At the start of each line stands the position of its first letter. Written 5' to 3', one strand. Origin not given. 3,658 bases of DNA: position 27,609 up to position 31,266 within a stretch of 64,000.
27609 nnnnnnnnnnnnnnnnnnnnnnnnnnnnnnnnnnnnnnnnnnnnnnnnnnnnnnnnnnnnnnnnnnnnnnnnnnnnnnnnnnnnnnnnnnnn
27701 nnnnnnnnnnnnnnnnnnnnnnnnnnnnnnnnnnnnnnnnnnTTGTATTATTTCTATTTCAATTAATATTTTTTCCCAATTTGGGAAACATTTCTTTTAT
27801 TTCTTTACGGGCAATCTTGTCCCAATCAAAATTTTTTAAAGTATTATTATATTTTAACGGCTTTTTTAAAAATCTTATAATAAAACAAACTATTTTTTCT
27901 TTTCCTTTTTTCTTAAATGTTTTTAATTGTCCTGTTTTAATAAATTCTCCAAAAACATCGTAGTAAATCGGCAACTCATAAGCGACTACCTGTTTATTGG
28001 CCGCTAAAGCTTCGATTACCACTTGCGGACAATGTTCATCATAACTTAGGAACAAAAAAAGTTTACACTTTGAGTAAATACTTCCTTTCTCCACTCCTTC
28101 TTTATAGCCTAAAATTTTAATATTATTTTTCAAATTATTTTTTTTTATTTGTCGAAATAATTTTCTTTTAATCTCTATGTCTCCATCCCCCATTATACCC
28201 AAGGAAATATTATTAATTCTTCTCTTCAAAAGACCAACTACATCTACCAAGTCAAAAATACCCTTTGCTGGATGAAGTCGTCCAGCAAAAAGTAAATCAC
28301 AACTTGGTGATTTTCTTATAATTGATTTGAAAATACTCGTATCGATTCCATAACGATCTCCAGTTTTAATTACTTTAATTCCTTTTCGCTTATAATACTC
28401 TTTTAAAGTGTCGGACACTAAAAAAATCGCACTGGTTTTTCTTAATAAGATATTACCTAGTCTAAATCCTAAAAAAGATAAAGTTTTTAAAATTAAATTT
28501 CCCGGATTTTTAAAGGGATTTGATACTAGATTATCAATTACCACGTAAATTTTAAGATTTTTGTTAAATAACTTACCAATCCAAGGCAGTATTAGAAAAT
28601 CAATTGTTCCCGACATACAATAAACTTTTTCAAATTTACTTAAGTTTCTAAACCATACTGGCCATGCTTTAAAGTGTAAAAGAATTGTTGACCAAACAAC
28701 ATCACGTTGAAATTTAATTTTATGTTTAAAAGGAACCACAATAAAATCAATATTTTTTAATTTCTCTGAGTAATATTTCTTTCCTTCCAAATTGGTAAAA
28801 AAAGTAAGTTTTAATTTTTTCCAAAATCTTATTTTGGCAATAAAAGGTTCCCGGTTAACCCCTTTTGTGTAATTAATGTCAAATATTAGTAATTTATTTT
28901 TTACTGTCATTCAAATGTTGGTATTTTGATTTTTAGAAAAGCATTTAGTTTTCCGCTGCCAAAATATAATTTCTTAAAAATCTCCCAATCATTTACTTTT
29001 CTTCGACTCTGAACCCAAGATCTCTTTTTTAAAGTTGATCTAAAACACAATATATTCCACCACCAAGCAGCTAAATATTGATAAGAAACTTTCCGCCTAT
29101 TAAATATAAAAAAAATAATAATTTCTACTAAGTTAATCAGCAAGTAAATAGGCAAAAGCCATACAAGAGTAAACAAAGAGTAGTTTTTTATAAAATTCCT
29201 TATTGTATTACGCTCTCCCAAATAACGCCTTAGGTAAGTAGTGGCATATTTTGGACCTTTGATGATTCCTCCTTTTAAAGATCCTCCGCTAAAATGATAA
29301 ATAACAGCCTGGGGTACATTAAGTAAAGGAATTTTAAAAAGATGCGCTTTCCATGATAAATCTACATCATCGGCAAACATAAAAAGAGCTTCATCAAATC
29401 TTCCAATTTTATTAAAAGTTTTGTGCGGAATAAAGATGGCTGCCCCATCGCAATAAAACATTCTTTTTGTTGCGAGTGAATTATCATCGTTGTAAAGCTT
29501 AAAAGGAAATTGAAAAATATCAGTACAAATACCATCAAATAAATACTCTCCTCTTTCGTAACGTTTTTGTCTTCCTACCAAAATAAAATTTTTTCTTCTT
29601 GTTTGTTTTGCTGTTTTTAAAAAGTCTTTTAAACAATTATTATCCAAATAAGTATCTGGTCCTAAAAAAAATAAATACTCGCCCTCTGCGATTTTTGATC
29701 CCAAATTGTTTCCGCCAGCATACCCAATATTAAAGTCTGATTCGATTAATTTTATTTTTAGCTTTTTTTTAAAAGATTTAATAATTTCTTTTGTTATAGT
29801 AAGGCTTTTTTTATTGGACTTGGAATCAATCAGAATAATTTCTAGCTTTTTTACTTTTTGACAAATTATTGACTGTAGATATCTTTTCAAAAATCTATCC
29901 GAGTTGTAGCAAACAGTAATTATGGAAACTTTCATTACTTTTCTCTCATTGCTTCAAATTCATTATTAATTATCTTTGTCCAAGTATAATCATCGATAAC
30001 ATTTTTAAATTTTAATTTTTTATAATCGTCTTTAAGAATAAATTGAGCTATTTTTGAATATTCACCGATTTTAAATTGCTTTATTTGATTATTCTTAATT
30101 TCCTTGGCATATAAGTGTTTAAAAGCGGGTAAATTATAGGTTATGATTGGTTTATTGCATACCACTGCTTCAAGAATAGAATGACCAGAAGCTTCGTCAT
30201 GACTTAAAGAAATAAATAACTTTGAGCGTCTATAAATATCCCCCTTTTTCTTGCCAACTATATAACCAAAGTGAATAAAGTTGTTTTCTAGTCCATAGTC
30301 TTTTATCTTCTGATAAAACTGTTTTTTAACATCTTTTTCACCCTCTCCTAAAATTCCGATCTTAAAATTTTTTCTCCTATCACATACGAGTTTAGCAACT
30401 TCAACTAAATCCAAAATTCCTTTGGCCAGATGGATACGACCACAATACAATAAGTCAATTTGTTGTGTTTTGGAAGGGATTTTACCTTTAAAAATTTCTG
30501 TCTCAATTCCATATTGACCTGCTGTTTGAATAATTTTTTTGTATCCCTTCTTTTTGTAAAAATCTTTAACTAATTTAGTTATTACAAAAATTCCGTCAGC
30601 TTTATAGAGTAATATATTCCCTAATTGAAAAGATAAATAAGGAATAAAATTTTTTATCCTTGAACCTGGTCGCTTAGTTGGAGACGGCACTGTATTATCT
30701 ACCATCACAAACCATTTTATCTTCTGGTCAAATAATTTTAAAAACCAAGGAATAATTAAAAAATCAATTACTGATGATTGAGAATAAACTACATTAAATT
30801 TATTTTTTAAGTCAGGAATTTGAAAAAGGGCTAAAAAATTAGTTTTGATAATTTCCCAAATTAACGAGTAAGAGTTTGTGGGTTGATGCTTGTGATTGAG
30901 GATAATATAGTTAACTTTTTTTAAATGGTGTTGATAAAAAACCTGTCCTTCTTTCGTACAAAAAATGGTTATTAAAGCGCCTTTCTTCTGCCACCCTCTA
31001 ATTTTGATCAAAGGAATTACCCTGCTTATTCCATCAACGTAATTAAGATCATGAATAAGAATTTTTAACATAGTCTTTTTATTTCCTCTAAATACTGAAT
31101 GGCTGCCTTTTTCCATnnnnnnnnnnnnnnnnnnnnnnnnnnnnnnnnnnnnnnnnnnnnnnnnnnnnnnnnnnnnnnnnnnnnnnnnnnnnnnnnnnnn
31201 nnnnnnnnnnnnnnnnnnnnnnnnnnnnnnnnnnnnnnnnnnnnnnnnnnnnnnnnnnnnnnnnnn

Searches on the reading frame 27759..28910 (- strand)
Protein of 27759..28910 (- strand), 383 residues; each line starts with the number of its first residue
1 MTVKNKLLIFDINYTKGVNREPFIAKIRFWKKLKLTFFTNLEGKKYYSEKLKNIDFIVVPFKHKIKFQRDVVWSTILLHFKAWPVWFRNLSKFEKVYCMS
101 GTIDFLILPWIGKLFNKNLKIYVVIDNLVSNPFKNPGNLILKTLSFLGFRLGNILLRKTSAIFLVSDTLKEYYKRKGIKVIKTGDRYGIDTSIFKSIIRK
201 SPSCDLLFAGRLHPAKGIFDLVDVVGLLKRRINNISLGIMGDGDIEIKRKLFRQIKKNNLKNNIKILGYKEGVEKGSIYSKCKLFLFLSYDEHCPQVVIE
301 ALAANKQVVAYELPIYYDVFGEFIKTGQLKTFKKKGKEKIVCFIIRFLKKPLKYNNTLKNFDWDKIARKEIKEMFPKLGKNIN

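Call 71: search_protein_families(library=pfam, proteins=[window:27759-28910:-], max_evalue=0.00001)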
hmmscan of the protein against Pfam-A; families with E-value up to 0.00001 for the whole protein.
window:27759-28910:- (383 aa): 2 families
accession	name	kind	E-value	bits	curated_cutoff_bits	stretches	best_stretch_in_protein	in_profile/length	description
PF00534.26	Glycos_transf_1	-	5.5e-22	78.5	26.4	1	202-356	14-164/172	Glycosyl transferases group 1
PF13692.12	Glyco_trans_1_4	-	3.2e-15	57.1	27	1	205-313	3-108/142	Glycosyl transferases group 1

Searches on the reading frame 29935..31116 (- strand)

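Call 71: search_protein_families(library=pfam, proteins=[window:29935-31116:-], max_evalue=0.00001)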
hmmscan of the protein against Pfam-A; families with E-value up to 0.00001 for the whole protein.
window:29935-31116:- (393 aa): 2 families
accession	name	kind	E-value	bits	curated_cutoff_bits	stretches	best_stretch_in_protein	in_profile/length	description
PF00534.26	Glycos_transf_1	-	1.1e-21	77.5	26.4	1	207-368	3-163/172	Glycosyl transferases group 1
PF13692.12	Glyco_trans_1_4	-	2.8e-14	54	27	1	221-336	3-115/142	Glycosyl transferases group 1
